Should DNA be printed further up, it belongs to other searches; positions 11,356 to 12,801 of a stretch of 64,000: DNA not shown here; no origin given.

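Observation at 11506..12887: DUF262 (GmrSD-N/ParB-like) fused to a Schlafen-like AlbA_2 domain next to tRNA-Leu: candidate single-gene defence system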

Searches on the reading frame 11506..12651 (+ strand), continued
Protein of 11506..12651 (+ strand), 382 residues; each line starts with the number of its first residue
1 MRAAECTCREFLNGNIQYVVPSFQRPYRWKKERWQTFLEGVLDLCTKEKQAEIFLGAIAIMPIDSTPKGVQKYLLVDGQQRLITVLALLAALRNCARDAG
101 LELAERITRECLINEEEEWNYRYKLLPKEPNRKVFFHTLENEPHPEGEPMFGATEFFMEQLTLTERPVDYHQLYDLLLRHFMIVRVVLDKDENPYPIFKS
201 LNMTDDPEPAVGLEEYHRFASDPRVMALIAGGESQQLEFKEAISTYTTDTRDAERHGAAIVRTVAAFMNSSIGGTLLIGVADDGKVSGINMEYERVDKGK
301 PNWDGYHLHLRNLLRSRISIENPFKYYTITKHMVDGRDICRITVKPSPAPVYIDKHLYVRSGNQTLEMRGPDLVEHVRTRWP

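Call 45: search_protein_families(library=pfam, alignment_id=A2, max_evalue=0.00001)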
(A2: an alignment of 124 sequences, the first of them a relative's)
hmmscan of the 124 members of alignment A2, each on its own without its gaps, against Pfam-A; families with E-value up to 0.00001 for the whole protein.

A. member 1, L001:4590-5033:- (148 aa): 0 families

B. families by the number of members that match (of 124 scanned): 169 families (the first 25 are shown)
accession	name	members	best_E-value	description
PF13426.13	PAS_9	3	3.1e-24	PAS domain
PF02518.31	HATPase_c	3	5.5e-22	Histidine kinase-, DNA gyrase B-, and HSP90-like ATPase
PF00989.32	PAS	3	5e-21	PAS fold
PF00072.30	Response_reg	3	2.5e-18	Response regulator receiver domain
PF13188.13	PAS_8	3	1.3e-13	PAS domain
PF13649.12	Methyltransf_25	3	9.6e-13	Methyltransferase domain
PF00512.31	HisKA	3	4.6e-09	His Kinase A (phospho-acceptor) domain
PF02646.22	RmuC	2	7.1e-83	RmuC family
PF00155.27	Aminotran_1_2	2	1.2e-38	Aminotransferase class I and II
PF08448.16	PAS_4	2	5e-29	PAS fold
PF01522.26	Polysacc_deac_1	2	6.3e-19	Polysaccharide deacetylase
PF13489.12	Methyltransf_23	2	4.7e-18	Methyltransferase domain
PF02837.24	Glyco_hydro_2_N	2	1.2e-17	Glycosyl hydrolases family 2, sugar binding domain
PF08241.18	Methyltransf_11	2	4.9e-17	Methyltransferase domain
PF13263.12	PHP_C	2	2.9e-10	PHP-associated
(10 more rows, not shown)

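Call 46: search_protein_families(library=padloc, proteins=[L041:7136-7552:-, L041:7881-8474:-, L041:8872-9630:+, L041:11340-12236:+, L041:12301-12588:+, L041:12558-13478:+, L043:7292-7615:+, L043:7748-8506:+, L043:8468-9502:-, L043:11471-11833:+], max_evalue=1e-8)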
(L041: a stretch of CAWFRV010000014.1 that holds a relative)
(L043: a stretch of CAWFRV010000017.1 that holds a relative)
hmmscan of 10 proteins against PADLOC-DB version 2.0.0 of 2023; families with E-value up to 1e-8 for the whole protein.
L041:7136-7552:- (139 aa): 0 families

L041:7881-8474:- (198 aa): 4 families
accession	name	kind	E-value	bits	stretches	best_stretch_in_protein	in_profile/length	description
PDLC04832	PDC-S03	-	2.7e-27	93.8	1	8-152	7-155/188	-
PDLC04834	PDC-S03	-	3.7e-24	83.4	1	7-179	6-182/184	-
PDLC04833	PDC-S03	-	1e-22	78.7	1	7-153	21-175/207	-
PDLC04835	PDC-S03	-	5e-10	37.3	1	8-137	7-144/207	-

L041:8872-9630:+ (253 aa): 8 families
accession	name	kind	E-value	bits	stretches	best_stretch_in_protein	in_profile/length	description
PDLC05062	PDC-S66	-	2.1e-58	196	1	2-133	148-280/282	-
PDLC00417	ThsB1|ThsB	-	4.3e-38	129.5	1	2-133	166-299/303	TIR-like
PDLC00424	ThsB1|ThsB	-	9.4e-23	79.2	1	4-134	103-233/234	TIR-like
PDLC02962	RT-TIR_XII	-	2e-15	54.6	1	2-158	345-470/478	single gene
PDLC02961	RT-TIR_XII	-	6.2e-14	49.8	1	2-136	347-475/475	single gene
PDLC02012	SAVED5--SAVED_TIR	-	1.2e-11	42.3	1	4-95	15-105/404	-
PDLC02421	Aga_TIR-PNTD1-PNTD2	-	1.5e-09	35.5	1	4-77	5-79/430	Class I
PDLC02403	Aga_TIR-PNTD1-PNTD2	-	3e-09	34.5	1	5-59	5-59/443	Class I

L041:11340-12236:+ (299 aa): 0 families

L041:12301-12588:+ (96 aa): 0 families

L041:12558-13478:+ (307 aa): 0 families

L043:7292-7615:+ (108 aa): 0 families

L043:7748-8506:+ (253 aa): 0 families

L043:8468-9502:- (345 aa): 0 families

L043:11471-11833:+ (121 aa): 0 families

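Call 47: fold_search(model_id=the predicted structure, library=pdb)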
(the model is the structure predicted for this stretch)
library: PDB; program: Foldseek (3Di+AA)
matches with E <= 10: 400; with E <= 0.001: 14
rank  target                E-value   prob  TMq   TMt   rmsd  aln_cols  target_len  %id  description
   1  9jfl_A                1.6e-08  1.00  0.46  0.31  13.0       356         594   14  Molecular basis of the phosphorothioation-sensing antiphage defence system DndBCDE-DndI (released 2024-12-11)
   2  9jfl_B                2.4e-08  1.00  0.42  0.29  13.4       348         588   14  Molecular basis of the phosphorothioation-sensing antiphage defence system DndBCDE-DndI (released 2024-12-11)
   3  6jiv_A                7.9e-08  1.00  0.33  0.23  21.9       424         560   15  SspE crystal structure (released 2020-03-25)
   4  6jiv_C                8.4e-08  1.00  0.34  0.24  22.2       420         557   14  SspE crystal structure (released 2020-03-25)
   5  7drs_A                3.0e-07  1.00  0.39  0.21  22.9       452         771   14  Structure of SspE_40224 (released 2022-06-29)
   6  7drr_A                3.4e-07  1.00  0.35  0.19  23.4       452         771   14  Structure of SspE-R100A protein (released 2022-06-29)
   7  3lmm_B                5.4e-07  1.00  0.29  0.21   7.4       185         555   18  Crystal Structure of the DIP2311 protein from Corynebacterium diphtheriae, Northeast Structural Genomics Consortium Ta (released 2010-02-16)
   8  3lmm_C                1.2e-06  1.00  0.29  0.24   7.3       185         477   18  Crystal Structure of the DIP2311 protein from Corynebacterium diphtheriae, Northeast Structural Genomics Consortium Ta (released 2010-02-16)
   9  3lmm_A                1.8e-06  1.00  0.28  0.22   4.7       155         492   19  Crystal Structure of the DIP2311 protein from Corynebacterium diphtheriae, Northeast Structural Genomics Consortium Ta (released 2010-02-16)
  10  3lmm_D                6.0e-06  1.00  0.28  0.20   4.8       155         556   19  Crystal Structure of the DIP2311 protein from Corynebacterium diphtheriae, Northeast Structural Genomics Consortium Ta (released 2010-02-16)
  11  7fex                  8.8e-05  1.00  0.22  0.26   9.4       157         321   20  Crystal structure of Sus scrofa Schlafen11 N-terminal domain (2.69 A) (released 2023-06-07)
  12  5yd0_A                6.5e-04  1.00  0.24  0.27   9.4       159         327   18  Crystal structure of Schlafen 13 (SLFN13) N'-domain (released 2018-03-28)
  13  7ksp_B                7.3e-04  1.00  0.25  0.42   4.0       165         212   19  Crystal structure of hSAMD9_DBD with DNA (released 2022-01-05)
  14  5yd0_B                9.2e-04  1.00  0.23  0.26   9.6       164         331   20  Crystal structure of Schlafen 13 (SLFN13) N'-domain (released 2018-03-28)
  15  7lre_A                1.4e-03  0.97  0.20  0.16  12.3       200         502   14  Cryo-EM of the SLFN12-PDE3A complex: SLFN12 body refinement (released 2021-06-09)
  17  5yd0_D                1.6e-03  1.00  0.23  0.26   9.4       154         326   18  Crystal structure of Schlafen 13 (SLFN13) N'-domain (released 2018-03-28)
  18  9o0d_D                1.7e-03  0.99  0.20  0.33   7.8       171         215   17  crystal structure of rSAMD9 tRNase domain (released 2025-07-02)
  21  9o0d_A                3.0e-03  1.00  0.22  0.37   9.4       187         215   16  crystal structure of rSAMD9 tRNase domain (released 2025-07-02)
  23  9o0d_C                3.3e-03  1.00  0.24  0.39   6.6       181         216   16  crystal structure of rSAMD9 tRNase domain (released 2025-07-02)
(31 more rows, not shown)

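Call 48: search_protein_representatives(alignment_id=A1)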
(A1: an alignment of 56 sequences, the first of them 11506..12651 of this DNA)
Query: 56 sequences, 381 profile positions. Proteins with E-value up to 0.001 (for the whole library): 27070; up to 1e-10: 11552; up to 1e-30: 379. The best 150 are listed.
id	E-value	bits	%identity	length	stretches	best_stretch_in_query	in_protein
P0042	6.9e-163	558.3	-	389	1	1-379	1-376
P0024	3.1e-155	533.1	-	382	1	1-379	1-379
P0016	4.0e-150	516.3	-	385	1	1-379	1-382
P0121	6.7e-149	512.3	-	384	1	1-379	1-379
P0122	1.0e-119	416.2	-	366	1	1-378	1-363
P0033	3.5e-112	391.4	-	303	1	81-379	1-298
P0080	8.2e-111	386.9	-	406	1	2-378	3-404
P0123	1.5e-110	386.0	-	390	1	8-378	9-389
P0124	4.2e-106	371.4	-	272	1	125-379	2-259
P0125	2.5e-105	368.8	-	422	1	10-380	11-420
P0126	4.2e-104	364.8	-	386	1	1-379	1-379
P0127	1.1e-102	360.1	-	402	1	2-378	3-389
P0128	3.0e-94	332.4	-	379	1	1-299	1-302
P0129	1.3e-79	284.2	-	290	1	1-263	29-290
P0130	3.7e-71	256.3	-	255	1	1-249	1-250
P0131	4.2e-68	246.3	-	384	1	193-377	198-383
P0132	3.7e-66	239.9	-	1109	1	192-377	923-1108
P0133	2.9e-63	230.4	-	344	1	206-379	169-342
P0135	6.7e-58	212.7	-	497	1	7-379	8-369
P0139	9.4e-53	195.8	-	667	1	1-216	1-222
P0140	1.2e-51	192.1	-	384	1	219-376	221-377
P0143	1.7e-49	185.0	-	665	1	1-209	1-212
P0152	2.3e-45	171.4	-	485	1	1-209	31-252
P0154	6.9e-45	169.9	-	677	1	1-212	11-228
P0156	1.2e-44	169.1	-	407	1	203-378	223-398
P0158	1.7e-44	168.6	-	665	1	1-211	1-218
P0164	2.0e-43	165.1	-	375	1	202-380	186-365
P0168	3.4e-43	164.3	-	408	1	207-378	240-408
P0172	9.1e-43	162.9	-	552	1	1-212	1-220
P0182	5.7e-42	160.3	-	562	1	1-212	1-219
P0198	2.7e-40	154.8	-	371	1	220-378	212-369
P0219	4.8e-39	150.7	-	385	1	221-373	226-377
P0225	1.1e-38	149.5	-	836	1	1-211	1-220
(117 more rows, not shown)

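Call 49: search_protein_families(library=pfam, proteins=[P0131, P0140, P0219, P0164, P0198, P0156, P0168, P0133, P0135, P0132], max_evalue=0.001)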
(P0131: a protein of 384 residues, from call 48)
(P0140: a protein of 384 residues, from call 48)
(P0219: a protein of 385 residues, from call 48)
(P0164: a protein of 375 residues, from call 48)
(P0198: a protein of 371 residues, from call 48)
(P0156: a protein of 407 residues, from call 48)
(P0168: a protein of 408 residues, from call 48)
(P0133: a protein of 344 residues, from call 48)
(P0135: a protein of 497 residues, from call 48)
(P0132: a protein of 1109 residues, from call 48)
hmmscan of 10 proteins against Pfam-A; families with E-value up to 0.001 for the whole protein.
P0131 (384 aa): 1 family
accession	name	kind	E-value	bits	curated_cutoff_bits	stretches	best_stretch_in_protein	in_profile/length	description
PF04326.19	SLFN_AlbA_2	-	4.5e-16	59.9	25.3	1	234-369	1-117/118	Schlafen, AlbA_2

P0140 (384 aa): 1 family
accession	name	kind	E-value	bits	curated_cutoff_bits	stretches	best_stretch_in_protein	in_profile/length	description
PF04326.19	SLFN_AlbA_2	-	5.9e-17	62.7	25.3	1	231-365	1-117/118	Schlafen, AlbA_2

P0219 (385 aa): 1 family
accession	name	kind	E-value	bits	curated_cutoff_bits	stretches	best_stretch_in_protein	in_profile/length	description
PF04326.19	SLFN_AlbA_2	-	1.1e-17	65.1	25.3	1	234-367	1-116/118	Schlafen, AlbA_2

P0164 (375 aa): 2 families
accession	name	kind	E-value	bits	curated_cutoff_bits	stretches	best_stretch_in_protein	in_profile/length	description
PF04326.19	SLFN_AlbA_2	-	2.6e-13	51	25.3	1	213-347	1-115/118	Schlafen, AlbA_2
PF13365.12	Trypsin_2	-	9.1e-10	39.9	27.6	1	44-143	52-144/144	Trypsin-like peptidase domain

P0198 (371 aa): 1 family
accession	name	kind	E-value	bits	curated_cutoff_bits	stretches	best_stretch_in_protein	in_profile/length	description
PF04326.19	SLFN_AlbA_2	-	7.1e-15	56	25.3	1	221-355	1-117/118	Schlafen, AlbA_2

P0156 (407 aa): 2 families
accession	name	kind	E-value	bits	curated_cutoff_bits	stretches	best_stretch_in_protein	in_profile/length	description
PF04326.19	SLFN_AlbA_2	-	8.4e-14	52.6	25.3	1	249-383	1-116/118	Schlafen, AlbA_2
PF13365.12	Trypsin_2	-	8.6e-11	43.2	27.6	1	40-177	2-144/144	Trypsin-like peptidase domain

P0168 (408 aa): 2 families
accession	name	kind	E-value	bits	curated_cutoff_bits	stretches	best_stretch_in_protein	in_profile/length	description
PF13365.12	Trypsin_2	-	1.2e-15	58.9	27.6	1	41-195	1-144/144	Trypsin-like peptidase domain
PF04326.19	SLFN_AlbA_2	-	3.1e-12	47.5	25.3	1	262-392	1-115/118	Schlafen, AlbA_2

P0133 (344 aa): 2 families
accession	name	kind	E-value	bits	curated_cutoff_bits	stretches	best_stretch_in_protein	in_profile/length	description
PF04326.19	SLFN_AlbA_2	-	2e-14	54.6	25.3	1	192-327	1-117/118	Schlafen, AlbA_2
PF13365.12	Trypsin_2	-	9.4e-13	49.6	27.6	1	18-122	48-144/144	Trypsin-like peptidase domain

P0135 (497 aa): 2 families
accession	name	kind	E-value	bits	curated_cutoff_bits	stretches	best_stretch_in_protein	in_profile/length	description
PF03235.19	GmrSD_N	-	8.1e-29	101.6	33.2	1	9-200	1-193/199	GmrSD restriction endonuclease, N-terminal domain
PF04326.19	SLFN_AlbA_2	-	1.8e-11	45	25.3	1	218-353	1-116/118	Schlafen, AlbA_2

P0132 (1109 aa): 3 families
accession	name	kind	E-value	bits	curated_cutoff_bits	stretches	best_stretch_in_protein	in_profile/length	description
PF07669.17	Eco57I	-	2.6e-17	63.9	25.3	2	296-485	1-84/171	Eco57I restriction-modification methylase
PF04326.19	SLFN_AlbA_2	-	1.4e-12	48.6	25.3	1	960-1095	1-117/118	Schlafen, AlbA_2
PF20473.4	MmeI_Mtase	-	0.00025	20.7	27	1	227-318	16-85/259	MmeI, DNA-methyltransferase domain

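Call 50: list_cluster_members(proteins=[P0131, P0140, P0219, P0164, P0198, P0156, P0168, P0135, P0121, P0126])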
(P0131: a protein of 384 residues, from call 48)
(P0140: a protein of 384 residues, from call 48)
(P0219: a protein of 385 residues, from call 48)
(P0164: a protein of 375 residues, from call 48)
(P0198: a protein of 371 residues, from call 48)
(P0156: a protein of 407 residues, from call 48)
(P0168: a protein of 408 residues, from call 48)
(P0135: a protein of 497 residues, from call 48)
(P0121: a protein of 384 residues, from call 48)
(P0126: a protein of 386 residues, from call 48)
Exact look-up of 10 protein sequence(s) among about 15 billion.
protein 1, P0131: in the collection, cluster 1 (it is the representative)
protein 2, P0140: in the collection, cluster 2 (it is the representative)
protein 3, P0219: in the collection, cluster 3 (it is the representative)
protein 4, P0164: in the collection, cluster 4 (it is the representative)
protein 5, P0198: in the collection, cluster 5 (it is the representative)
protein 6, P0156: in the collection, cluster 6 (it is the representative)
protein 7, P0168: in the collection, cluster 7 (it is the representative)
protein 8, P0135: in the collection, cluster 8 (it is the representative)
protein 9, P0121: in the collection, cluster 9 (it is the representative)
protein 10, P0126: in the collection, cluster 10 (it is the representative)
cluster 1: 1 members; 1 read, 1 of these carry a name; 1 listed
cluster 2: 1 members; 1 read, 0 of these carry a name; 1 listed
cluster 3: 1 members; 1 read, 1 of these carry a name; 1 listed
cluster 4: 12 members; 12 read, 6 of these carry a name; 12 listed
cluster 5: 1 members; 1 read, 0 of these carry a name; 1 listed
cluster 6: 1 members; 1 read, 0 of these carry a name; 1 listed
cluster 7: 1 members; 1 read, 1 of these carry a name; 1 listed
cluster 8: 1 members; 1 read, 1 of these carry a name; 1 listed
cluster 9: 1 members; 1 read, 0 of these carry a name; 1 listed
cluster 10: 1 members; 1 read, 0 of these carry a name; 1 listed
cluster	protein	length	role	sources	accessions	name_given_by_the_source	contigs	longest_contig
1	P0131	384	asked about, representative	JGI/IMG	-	hypothetical protein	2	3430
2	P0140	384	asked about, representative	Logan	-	-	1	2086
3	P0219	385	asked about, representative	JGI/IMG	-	Putative DNA-binding domain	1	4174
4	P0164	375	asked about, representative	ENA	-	-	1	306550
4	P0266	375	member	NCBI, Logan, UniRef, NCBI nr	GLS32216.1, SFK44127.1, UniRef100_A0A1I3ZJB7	Trypsin-like peptidase domain-containing protein [Mesorhizobium albiziae] | Trypsin-like peptidase domain-containing protein n=1 Tax=Neomesorhizobium albiziae ... | hypothetical protein GCM10007937_39260 [Mesorhizobium albiziae]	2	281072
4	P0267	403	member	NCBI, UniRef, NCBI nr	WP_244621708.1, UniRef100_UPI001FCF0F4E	RNA-binding domain-containing protein [Neomesorhizobium albiziae] | RNA-binding domain-containing protein n=1 Tax=Neomesorhizobium albiziae TaxID=335020 ... | RNA-binding domain-containing protein [Mesorhizobium albiziae]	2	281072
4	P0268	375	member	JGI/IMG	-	hypothetical protein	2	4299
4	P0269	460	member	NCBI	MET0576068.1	MAG: trypsin-like peptidase domain-containing protein [Mesorhizobium sp.]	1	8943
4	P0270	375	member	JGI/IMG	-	hypothetical protein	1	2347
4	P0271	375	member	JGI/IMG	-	hypothetical protein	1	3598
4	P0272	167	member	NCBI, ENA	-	-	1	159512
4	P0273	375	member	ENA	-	-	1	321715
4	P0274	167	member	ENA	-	-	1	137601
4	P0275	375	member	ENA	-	-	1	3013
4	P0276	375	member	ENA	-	-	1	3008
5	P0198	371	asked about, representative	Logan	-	-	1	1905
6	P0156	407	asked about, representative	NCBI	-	-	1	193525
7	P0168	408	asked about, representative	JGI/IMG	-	hypothetical protein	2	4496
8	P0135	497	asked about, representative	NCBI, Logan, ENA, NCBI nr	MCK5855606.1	MAG: DUF262 domain-containing protein [Sulfurovaceae bacterium] | DUF262 domain-containing protein [Sulfurovaceae bacterium]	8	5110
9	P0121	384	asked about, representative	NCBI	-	-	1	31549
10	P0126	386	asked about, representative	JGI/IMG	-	-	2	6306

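Call 51: get_annotated_region(hit=H11, flank=6000)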
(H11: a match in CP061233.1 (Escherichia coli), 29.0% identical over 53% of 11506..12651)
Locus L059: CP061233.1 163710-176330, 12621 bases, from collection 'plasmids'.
description: Escherichia coli strain STEC639 plasmid pSTEC639_1, complete sequence
organism: Escherichia coli (NCBI taxid 562)
taxonomy: Bacteria; Pseudomonadota; Gammaproteobacteria; Enterobacterales; Enterobacteriaceae; Escherichia; Escherichia coli
host: -; source: Sheep,cell culture; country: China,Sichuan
typing (MOB-suite, as given by PLSDB): non-mobilizable
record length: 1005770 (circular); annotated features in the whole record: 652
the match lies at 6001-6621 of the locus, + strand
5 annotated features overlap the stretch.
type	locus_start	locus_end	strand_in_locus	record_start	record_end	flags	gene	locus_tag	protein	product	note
CDS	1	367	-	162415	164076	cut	-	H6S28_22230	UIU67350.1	DUF927 domain-containing protein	-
CDS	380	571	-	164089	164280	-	-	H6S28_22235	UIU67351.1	helix-turn-helix domain-containing protein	-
CDS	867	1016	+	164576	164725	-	-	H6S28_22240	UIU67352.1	hypothetical protein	-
CDS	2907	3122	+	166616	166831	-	-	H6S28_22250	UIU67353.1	helix-turn-helix transcriptional regulator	-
CDS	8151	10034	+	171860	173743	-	-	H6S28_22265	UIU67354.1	site-specific DNA-methyltransferase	-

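Call 56: search_protein_families(library=pfam, proteins=[L001:11261-13975:+, L001:14057-15082:-, L001:15058-16179:-, L001:4590-5033:-], max_evalue=0.001)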
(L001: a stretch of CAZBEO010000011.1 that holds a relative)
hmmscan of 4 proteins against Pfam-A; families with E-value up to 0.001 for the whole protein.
L001:11261-13975:+ (905 aa): 3 families
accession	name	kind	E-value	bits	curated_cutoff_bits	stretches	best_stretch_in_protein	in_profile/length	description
PF01411.24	tRNA-synt_2c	-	8.5e-216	718.2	30.3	1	35-586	1-552/552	tRNA synthetases class II (A)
PF07973.19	tRNA_SAD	-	9.1e-18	64.4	24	1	683-726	1-44/44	Threonyl and Alanyl tRNA synthetase second additional domain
PF02272.25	DHHA1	-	1.5e-14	54.7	25.9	1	802-901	3-99/102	DHHA1 domain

L001:14057-15082:- (342 aa): 7 families
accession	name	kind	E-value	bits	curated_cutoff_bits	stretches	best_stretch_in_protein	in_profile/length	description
PF00891.24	Methyltransf_2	-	2.4e-29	102.7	22.3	1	134-316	30-209/210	O-methyltransferase domain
PF08100.18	Dimerisation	-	9.1e-14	51.5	25.6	1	11-92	6-92/93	O-methyltransferase dimerisation domain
PF13649.12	Methyltransf_25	-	2.7e-08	34.8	27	1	172-266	3-97/97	Methyltransferase domain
PF13489.12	Methyltransf_23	-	4e-07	30.4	27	1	169-317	25-160/164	Methyltransferase domain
PF08241.18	Methyltransf_11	-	2.5e-05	25.3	21.2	1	172-270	2-95/95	Methyltransferase domain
PF21320.3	HTH_65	-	0.00011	22.7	24.1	1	32-91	12-73/75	Rv2258c-like winged HTH domain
PF08242.18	Methyltransf_12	-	0.00024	22.2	30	1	172-268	2-98/98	Methyltransferase domain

L001:15058-16179:- (374 aa): 1 family
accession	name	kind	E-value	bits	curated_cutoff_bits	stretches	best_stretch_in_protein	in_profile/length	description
PF01261.30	AP_endonuc_2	-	1.5e-07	31.9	31.1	1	63-247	27-189/249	Xylose isomerase-like TIM barrel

L001:4590-5033:- (148 aa): 0 families
